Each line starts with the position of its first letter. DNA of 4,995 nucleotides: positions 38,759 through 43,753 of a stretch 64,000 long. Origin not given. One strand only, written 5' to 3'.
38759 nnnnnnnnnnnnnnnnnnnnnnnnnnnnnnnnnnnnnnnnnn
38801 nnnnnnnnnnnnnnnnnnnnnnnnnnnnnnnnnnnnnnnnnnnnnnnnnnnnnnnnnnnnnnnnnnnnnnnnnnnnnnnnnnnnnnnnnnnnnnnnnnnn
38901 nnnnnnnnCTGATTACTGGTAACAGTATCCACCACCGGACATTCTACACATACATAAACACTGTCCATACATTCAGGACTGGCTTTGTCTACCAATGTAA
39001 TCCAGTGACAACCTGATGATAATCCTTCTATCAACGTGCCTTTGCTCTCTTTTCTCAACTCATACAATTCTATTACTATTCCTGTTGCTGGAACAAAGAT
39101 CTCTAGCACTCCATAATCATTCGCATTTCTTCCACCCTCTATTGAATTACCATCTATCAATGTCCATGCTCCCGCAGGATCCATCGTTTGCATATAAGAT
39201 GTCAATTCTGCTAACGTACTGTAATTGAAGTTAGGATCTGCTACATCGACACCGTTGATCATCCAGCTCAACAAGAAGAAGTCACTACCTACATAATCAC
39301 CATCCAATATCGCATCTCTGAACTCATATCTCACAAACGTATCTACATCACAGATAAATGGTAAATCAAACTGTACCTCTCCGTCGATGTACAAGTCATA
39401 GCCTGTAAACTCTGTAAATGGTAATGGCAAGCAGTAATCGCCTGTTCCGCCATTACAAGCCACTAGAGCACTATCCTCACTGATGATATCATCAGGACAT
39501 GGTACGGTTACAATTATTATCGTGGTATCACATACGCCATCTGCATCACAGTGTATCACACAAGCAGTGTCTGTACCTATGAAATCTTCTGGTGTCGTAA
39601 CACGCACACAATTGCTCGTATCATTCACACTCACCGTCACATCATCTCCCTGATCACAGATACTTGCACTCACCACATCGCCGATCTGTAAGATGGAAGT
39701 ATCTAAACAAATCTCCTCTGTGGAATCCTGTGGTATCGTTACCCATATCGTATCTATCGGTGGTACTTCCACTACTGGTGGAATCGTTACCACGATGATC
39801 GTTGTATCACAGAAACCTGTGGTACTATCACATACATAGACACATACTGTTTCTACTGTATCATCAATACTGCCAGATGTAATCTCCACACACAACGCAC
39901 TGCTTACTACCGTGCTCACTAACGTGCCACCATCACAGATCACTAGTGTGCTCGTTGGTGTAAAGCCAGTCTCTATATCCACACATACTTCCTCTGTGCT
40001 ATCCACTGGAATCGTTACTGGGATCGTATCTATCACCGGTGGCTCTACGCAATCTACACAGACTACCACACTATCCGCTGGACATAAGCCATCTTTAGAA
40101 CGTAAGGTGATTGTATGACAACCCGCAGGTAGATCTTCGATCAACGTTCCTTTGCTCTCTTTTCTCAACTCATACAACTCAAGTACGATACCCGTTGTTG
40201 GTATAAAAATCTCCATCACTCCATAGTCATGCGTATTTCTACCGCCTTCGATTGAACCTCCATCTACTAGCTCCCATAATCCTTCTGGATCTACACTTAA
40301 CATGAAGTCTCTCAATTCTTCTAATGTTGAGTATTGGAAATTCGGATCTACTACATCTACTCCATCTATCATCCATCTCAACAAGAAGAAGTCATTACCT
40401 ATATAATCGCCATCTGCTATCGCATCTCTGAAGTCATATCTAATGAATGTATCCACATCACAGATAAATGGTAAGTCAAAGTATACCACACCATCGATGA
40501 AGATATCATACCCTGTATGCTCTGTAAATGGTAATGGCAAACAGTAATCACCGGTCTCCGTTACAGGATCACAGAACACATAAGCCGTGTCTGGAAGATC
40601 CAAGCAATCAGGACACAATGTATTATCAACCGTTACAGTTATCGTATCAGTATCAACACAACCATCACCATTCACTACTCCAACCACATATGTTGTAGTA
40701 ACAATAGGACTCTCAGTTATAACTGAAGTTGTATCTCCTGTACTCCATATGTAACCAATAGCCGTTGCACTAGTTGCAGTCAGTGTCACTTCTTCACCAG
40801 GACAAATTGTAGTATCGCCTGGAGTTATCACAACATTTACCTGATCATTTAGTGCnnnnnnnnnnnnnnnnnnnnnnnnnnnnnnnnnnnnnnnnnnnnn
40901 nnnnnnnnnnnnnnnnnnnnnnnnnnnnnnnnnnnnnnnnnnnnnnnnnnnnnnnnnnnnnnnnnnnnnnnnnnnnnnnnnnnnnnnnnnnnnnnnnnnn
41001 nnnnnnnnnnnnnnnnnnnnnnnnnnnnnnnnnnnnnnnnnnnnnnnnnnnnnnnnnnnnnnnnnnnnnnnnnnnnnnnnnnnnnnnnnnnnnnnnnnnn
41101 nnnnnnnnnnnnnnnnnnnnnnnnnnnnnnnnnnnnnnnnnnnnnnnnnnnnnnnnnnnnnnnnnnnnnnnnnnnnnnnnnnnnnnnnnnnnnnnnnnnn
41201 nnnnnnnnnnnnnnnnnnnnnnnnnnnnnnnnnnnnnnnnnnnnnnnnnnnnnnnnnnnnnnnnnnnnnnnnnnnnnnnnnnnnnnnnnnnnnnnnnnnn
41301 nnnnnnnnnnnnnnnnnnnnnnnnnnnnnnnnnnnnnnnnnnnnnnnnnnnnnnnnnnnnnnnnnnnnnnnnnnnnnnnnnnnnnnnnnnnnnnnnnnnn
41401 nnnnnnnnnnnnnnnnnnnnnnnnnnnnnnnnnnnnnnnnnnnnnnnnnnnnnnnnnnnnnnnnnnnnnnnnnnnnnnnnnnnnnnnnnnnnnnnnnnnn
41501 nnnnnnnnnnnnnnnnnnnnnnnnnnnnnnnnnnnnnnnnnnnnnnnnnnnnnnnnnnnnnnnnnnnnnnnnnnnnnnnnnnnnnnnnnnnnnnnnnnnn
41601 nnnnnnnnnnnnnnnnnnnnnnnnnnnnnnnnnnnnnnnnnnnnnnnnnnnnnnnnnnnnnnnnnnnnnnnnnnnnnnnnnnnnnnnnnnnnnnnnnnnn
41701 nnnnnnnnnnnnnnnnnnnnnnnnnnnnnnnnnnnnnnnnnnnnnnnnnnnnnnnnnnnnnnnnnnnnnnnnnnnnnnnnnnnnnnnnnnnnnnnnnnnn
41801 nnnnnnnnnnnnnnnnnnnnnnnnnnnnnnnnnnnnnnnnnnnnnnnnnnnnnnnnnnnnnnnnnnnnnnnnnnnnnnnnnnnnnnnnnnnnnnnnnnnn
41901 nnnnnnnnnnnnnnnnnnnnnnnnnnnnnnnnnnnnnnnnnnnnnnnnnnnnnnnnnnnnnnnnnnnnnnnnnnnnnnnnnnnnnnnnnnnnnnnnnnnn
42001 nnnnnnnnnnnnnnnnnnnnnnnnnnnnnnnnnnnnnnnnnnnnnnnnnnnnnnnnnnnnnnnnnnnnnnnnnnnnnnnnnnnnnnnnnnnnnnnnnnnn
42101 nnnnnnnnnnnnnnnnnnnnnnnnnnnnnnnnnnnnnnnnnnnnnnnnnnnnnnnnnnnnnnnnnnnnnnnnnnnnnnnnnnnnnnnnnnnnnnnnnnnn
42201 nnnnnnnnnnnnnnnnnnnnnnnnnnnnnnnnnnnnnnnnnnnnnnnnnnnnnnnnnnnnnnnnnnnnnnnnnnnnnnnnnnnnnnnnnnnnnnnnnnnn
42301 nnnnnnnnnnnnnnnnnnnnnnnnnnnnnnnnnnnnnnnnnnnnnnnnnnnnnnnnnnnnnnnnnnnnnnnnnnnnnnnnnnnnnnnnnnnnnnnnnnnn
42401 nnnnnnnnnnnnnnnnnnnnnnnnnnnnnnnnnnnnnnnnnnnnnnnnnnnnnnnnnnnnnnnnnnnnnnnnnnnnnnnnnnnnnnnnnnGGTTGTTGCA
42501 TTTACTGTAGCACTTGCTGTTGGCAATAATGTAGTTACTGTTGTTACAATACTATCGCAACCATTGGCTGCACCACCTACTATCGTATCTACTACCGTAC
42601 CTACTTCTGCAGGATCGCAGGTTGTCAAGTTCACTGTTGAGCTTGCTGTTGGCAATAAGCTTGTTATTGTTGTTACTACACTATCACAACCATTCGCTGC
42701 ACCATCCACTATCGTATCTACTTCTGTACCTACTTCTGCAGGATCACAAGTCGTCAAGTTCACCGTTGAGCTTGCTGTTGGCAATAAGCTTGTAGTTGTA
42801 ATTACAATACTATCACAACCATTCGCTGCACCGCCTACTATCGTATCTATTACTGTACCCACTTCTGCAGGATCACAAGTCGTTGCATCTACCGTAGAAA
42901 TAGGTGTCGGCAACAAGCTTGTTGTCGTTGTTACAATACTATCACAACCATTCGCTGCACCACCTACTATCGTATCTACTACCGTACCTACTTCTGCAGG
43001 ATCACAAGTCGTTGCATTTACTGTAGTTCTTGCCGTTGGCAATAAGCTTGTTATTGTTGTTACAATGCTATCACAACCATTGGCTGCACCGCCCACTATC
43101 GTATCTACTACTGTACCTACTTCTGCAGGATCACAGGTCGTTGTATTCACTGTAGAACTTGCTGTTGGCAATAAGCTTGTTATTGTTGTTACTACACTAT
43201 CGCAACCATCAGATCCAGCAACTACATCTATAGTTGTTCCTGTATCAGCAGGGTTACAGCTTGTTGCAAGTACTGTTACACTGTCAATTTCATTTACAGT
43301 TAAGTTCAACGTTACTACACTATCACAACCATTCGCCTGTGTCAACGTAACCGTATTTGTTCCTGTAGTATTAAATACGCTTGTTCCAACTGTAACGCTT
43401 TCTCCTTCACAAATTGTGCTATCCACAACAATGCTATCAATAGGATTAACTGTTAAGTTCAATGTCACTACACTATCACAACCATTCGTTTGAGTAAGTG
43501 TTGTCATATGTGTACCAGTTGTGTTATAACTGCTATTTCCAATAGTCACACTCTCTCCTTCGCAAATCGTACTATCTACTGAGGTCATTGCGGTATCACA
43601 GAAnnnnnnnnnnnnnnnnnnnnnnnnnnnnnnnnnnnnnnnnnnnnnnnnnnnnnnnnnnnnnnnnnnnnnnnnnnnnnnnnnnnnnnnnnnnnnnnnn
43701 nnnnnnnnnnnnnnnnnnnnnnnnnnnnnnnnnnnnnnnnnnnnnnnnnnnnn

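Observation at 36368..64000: Giant mosaic T9SS surface-protein gene (over 9,000 codons if contiguous) fills 43% of the window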

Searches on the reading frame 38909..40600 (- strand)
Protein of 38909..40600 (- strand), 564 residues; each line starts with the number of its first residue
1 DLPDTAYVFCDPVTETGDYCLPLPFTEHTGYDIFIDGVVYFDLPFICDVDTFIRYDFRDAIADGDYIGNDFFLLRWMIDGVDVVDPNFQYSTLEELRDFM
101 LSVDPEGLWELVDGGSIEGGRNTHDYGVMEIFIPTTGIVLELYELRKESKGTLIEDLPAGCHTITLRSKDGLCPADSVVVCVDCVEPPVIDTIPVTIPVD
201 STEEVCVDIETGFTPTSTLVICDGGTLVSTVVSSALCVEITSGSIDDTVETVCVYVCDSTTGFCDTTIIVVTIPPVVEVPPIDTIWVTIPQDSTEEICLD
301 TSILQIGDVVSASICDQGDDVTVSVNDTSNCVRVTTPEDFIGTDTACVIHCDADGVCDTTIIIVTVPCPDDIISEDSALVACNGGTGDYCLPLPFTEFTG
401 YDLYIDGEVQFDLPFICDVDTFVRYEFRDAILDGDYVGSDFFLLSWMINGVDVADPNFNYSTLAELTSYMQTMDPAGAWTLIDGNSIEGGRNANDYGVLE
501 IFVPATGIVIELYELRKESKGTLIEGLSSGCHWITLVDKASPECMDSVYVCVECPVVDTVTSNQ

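Call 23: search_protein_families(library=pfam, proteins=[window:38909-40600:-], max_evalue=1)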
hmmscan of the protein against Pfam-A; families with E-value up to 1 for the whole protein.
window:38909-40600:- (564 aa): 1 family
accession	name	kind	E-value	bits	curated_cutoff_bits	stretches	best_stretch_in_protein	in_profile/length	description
PF00796.23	PSI_8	-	0.15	12.4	19.8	0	501-509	4-12/25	Photosystem I reaction centre subunit VIII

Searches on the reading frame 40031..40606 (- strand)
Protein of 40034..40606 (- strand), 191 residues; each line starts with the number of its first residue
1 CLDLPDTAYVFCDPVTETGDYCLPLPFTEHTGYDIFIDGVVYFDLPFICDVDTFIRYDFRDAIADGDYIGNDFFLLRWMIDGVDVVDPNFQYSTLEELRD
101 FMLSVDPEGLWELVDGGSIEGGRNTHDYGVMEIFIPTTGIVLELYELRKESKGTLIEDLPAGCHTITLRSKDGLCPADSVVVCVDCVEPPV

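Call 19: find_homologous_proteins(query=window:40034-40606:-, max_evalue=0.001)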
Query seq(191 aa): 178 candidates shared short words with the query, none scored E <= 0.001.

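Call 30: search_protein_representatives(alignment_id=A2)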
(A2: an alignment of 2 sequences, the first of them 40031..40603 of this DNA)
Query: 2 sequences, 194 profile positions. Proteins with E-value up to 0.001 (for the whole library): 202; up to 1e-10: 76; up to 1e-30: 15. The best 150 are listed.
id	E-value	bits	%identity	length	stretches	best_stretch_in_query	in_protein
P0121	1.3e-114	397.0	-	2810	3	16-189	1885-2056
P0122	1.6e-57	210.7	-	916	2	4-190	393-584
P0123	1.6e-52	194.4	-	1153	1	2-194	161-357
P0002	4.6e-50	186.4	-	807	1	2-193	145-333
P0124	2.1e-49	184.2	-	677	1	2-191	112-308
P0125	1.2e-45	172.0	-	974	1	2-191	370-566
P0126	3.0e-45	170.6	-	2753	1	1-191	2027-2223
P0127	9.0e-41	156.0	-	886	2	6-185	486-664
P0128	9.5e-37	142.9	-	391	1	4-189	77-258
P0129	3.0e-36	141.3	-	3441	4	12-185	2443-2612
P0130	8.1e-36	139.9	-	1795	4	9-190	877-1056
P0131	6.5e-35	136.9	-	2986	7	12-188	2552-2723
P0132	9.5e-35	136.4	-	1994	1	4-189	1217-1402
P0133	8.7e-34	133.2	-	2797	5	3-185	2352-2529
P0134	1.4e-32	129.3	-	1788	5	6-188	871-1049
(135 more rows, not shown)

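Call 36: search_protein_families(library=pfam, alignment_id=A3, max_evalue=0.01)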
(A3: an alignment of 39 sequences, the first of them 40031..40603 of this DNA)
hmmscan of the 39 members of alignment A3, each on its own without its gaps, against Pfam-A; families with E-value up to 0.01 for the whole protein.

A. member 1, window:40031-40603:- (191 aa): 0 families

B. families by the number of members that match (of 39 scanned): 1 family
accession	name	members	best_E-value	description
PF22816.2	CatAgl_D2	1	0.0057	Alpha-1,3-glucanase catalytic domain D2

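Call 40: predict_structure(alignment_id=A3)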
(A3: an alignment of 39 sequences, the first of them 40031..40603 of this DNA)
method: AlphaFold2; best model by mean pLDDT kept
length: 191 residues; sequences in the alignment: 39
mean_pLDDT: 94.4   pTM: 0.76
mean pLDDT of the five models: 94.4, 93.5, 92.1, 92.0, 91.9
residues with pLDDT >= 90: 165; 70-90: 26; 50-70: 0; < 50: 0
segments of 3 or more residues with pLDDT < 50: none
pLDDT, mean of each block of 10 residues (from residue 1): 93 96 92 96 93 94 88 97 96 97 97 96 94 95 93 97 97 92 91 77
secondary structure, 60 per line:
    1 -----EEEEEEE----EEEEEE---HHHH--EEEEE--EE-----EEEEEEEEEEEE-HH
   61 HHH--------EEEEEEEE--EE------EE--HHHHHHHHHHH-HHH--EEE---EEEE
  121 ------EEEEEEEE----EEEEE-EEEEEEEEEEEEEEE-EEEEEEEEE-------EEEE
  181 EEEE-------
elements in order: E6-12 E17-22 H26-29 E32-36 E46-57 H59-63 E72-79 H94-104 E111-113 E117-120 E127-134 E139-143 E145-159 E161-169 E177-184

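Call 43: fold_search(model_id=the predicted structure, library=pdb)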
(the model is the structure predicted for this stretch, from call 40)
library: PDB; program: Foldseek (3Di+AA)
matches with E <= 10: 972; with E <= 0.001: 0
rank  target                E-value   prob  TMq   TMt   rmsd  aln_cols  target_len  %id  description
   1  5uv6_B                2.7e-02  0.16  0.18  0.14  18.5       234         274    8  Crystal structure of human Opioid Binding Protein/Cell Adhesion Molecule Like (OPCML) (released 2018-03-21)
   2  6e9b_A                3.2e-02  0.10  0.15  0.10  24.3       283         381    9  Bacteroides ovatus mixed-linkage glucan utilization locus (MLGUL) SGBP-B in complex with mixed-linkage heptasaccharide (released 2019-05-15)
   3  3kpt_A                3.4e-02  0.14  0.14  0.09  20.4       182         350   11  Crystal structure of BcpA, the major pilin subunit of Bacillus cereus (released 2009-11-24)
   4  8beg_A                4.0e-02  0.16  0.17  0.06  20.4       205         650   11  Structure of Ig-like domains from PrgB (released 2022-11-30)
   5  3rkp_A                4.2e-02  0.14  0.14  0.09  20.6       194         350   10  Crystal structure of BcpA*(D312A), the major pilin subunit of Bacillus cereus (released 2012-05-30)
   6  6dlf_B                4.4e-02  0.13  0.17  0.15  20.1       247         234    9  Crystal structure of NTRI homodimer (released 2019-04-10)
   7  5k6w_A                4.7e-02  0.21  0.18  0.09  13.8       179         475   12  Sidekick-1 immunoglobulin domains 1-5 (released 2016-09-28)
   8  6dld_B                4.7e-02  0.14  0.20  0.17  17.7       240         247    9  Crystal structure of IgLON5/NEGR1 heterodimer (released 2019-04-10)
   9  3qs3_B                4.7e-02  0.04  0.09  0.10  24.5       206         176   10  Crystal structure of the biofilm forming subunit of the E. coli common pilus: donor strand complemented (DSC) EcpA (released 2012-02-22)
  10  7tze_A                5.0e-02  0.14  0.19  0.19  17.0       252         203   10  Structure of murine LAG3 domains 1-2 (released 2022-05-11)
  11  4mz3_A                5.2e-02  0.41  0.21  0.30  17.1       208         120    7  Crystal structure of the voltage-gated sodium channel beta 4 subunit extracellular domain, C131W mutant (released 2013-12-04)
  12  6dld_D                5.5e-02  0.14  0.21  0.16  17.0       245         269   10  Crystal structure of IgLON5/NEGR1 heterodimer (released 2019-04-10)
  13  5vst_A                1.1e-01  0.13  0.13  0.12  21.8       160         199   11  Crystal structure of murine CEACAM1b (released 2017-05-24)
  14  8opr_A                1.1e-01  0.12  0.17  0.07  16.5       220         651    9  Structure of the EA1 surface layer of Bacillus anthracis (released 2023-11-08)
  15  6ymq_I                1.1e-01  0.23  0.20  0.29  20.3       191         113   10  TREM2 extracellular domain (19-131) in complex with single-chain variable 4 (scFv-4) (released 2021-02-17)
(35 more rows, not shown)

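Call 62: search_solved_structures(query=A3, max_evalue=1)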
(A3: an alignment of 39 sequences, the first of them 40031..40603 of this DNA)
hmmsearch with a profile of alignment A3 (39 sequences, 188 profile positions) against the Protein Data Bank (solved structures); distinct sequences matched with E-value up to 1: 2.
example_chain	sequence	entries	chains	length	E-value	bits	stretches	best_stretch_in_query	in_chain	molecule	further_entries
5j7x_A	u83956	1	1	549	0.12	14.7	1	18-68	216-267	Dimethylaniline monooxygenase, putative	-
2mw1_A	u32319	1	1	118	0.82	12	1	120-180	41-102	Lipocalin-like protein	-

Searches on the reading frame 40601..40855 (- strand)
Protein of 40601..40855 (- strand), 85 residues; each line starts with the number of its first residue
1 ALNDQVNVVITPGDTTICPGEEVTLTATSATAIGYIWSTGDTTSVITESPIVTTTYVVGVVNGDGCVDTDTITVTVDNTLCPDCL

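Call 23: search_protein_families(library=pfam, proteins=[window:40601-40855:-], max_evalue=1)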
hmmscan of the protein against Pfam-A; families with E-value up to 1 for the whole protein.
window:40601-40855:- (85 aa): 2 families
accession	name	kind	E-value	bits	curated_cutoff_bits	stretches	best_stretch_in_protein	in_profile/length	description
PF19081.6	Ig_7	-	3.4e-05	24.5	27.3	1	10-76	6-80/84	Ig-like domain CHU_C associated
PF00801.26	PKD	-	7.2e-05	23.1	23.5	1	9-57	3-54/80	PKD domain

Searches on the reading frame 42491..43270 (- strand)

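Call 23: search_protein_families(library=pfam, proteins=[window:42491-43270:-], max_evalue=1)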
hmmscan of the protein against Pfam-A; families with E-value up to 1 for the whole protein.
window:42491-43270:- (260 aa): 6 families
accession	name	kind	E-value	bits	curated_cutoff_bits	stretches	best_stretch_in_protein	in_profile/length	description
PF03622.19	IBV_3B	-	1.7e-09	37.9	27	1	23-51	11-39/63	IBV 3B protein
PF08913.16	VBS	-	9.9e-06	26.3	21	0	82-123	52-93/125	Vinculin Binding Site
PF04402.19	SIMPL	-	0.0013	19.4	25.2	0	208-246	82-120/205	Protein of unknown function (DUF541)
PF20117.4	DUF6507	-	0.0024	18.8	25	0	47-99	7-60/120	Family of unknown function (DUF6507)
PF03780.18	Asp23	-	0.099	13.5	28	0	96-118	10-32/108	Asp23 family, cell envelope-related function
PF18503.7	RPN6_C_helix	-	0.15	12.2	25.8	0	50-57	14-21/27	26S proteasome subunit RPN6 C-terminal helix domain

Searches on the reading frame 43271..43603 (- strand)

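Call 23: search_protein_families(library=pfam, proteins=[window:43271-43603:-], max_evalue=1)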
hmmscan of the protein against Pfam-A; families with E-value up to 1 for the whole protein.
window:43271-43603:- (111 aa): 5 families
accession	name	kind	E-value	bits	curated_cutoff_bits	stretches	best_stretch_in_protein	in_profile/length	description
PF19234.4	DUF5887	-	0.12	12.8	32.7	1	12-76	16-82/136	Family of unknown function (DUF5887)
PF22704.2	CBM13-like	-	0.26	11.9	30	0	27-58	10-41/82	Alpha-galactosidase, CBM13 domain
PF07550.17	Shr-like_HID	-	0.27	12.2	22.3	0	61-88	42-68/82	Heme-binding protein Shr-like, Hb-interacting domain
PF18620.7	DUF5627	-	0.89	10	31.3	0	11-62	28-78/133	Domain of unknown function (DUF5627)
PF17800.7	NPL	-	1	10.6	23.4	1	19-88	25-90/94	Nucleoplasmin-like domain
